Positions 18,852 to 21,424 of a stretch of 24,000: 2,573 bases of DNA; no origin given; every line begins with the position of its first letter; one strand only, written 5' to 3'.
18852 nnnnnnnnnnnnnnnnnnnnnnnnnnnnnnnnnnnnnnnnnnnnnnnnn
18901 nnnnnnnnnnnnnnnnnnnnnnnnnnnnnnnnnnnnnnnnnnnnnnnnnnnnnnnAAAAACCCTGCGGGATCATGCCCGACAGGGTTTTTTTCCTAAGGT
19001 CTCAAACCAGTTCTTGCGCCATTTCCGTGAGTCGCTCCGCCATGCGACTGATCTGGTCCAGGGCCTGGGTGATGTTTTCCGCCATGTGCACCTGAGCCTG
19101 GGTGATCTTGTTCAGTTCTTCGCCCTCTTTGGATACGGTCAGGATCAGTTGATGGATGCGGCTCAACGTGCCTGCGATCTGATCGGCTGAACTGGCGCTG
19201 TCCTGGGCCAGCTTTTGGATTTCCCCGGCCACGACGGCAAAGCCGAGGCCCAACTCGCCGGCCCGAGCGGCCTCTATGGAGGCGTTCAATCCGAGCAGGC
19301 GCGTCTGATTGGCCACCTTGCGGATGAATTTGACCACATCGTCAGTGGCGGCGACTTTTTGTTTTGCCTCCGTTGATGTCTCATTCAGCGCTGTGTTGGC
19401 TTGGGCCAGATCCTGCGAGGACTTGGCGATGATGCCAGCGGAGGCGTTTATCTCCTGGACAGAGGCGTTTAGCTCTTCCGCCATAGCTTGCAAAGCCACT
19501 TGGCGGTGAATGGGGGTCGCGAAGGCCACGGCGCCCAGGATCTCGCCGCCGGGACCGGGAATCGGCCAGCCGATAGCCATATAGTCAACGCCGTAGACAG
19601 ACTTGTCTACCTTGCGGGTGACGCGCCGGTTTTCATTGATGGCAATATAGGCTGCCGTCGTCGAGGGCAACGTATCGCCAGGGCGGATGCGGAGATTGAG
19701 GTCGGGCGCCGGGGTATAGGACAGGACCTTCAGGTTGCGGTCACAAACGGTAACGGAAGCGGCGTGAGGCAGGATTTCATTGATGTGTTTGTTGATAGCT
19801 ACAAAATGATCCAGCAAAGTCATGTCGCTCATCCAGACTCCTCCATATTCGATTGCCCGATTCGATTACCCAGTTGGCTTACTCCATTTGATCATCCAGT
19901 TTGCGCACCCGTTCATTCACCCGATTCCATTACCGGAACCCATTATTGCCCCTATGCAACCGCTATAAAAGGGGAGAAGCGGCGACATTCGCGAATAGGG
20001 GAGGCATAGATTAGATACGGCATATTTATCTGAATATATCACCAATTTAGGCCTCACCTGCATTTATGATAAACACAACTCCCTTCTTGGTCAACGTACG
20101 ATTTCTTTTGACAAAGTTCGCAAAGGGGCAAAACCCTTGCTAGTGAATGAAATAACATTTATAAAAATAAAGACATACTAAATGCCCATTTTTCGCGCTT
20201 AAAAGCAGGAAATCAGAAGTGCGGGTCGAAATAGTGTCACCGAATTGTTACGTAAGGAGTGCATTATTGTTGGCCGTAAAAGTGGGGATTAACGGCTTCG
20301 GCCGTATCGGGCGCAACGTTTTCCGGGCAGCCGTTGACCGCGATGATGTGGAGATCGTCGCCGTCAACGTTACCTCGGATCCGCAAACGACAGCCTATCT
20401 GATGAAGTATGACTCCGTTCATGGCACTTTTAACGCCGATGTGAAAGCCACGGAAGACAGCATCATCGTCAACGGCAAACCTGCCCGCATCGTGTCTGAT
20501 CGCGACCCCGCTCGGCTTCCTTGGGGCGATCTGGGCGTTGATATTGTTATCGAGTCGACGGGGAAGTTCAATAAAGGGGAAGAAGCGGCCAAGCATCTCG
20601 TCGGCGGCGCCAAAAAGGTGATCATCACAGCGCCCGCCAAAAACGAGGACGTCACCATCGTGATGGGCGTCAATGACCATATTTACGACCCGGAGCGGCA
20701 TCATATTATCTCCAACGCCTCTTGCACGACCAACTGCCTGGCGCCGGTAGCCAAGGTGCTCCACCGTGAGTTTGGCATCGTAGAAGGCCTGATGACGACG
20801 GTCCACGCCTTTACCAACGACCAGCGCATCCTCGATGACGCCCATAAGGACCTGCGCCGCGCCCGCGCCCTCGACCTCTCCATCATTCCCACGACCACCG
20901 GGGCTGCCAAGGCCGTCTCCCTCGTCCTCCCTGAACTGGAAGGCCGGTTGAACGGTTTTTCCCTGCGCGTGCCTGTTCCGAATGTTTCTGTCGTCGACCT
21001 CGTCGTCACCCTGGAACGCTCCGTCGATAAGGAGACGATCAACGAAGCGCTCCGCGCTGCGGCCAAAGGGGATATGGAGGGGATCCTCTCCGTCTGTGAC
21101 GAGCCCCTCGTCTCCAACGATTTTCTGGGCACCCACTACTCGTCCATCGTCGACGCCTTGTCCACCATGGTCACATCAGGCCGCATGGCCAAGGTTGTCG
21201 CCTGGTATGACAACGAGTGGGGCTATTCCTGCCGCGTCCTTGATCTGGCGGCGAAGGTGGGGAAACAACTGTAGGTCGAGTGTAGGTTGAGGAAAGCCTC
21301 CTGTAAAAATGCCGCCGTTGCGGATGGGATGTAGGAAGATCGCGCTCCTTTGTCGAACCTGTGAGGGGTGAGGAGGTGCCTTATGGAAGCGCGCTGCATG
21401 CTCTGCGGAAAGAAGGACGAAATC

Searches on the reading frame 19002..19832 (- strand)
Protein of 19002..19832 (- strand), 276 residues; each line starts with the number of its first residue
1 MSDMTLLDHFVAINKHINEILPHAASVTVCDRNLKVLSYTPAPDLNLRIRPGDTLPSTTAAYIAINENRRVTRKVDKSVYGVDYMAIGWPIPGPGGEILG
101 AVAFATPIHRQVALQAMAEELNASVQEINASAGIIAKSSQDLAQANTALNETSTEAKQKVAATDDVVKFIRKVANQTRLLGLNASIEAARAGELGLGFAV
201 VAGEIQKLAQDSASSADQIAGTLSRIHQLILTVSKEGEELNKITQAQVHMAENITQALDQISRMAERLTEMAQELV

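Call 45: search_protein_families(library=pfam, proteins=[window:19002-19832:-], max_evalue=0.001)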
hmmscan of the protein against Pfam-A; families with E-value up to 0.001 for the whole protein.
window:19002-19832:- (276 aa): 1 family
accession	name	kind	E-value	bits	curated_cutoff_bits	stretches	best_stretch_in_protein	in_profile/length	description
PF00015.26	MCPsignal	-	4.3e-25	89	34.6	1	155-275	27-147/172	Methyl-accepting chemotaxis protein (MCP) signalling domain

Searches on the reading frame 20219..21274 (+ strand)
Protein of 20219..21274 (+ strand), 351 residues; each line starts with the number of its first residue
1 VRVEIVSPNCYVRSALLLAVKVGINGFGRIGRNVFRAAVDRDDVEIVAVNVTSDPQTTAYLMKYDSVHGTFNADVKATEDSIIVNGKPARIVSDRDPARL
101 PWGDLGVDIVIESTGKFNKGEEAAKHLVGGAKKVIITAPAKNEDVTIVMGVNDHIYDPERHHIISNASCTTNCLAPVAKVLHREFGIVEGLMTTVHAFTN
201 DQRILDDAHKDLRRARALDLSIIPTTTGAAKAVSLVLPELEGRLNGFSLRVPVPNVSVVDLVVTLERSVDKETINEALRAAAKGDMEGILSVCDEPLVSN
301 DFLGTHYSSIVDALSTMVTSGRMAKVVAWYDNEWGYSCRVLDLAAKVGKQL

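Call 45: search_protein_families(library=pfam, proteins=[window:20219-21274:+], max_evalue=0.001)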
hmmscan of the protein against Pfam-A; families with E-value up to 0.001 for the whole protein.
window:20219-21274:+ (351 aa): 2 families
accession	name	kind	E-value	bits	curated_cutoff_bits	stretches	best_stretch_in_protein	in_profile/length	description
PF02800.25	Gp_dh_C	-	4.1e-64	215.4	24.4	1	174-330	1-158/158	Glyceraldehyde 3-phosphate dehydrogenase, C-terminal domain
PF00044.30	Gp_dh_N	-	2e-40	137.6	31.7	1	20-119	1-100/101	Glyceraldehyde 3-phosphate dehydrogenase, NAD binding domain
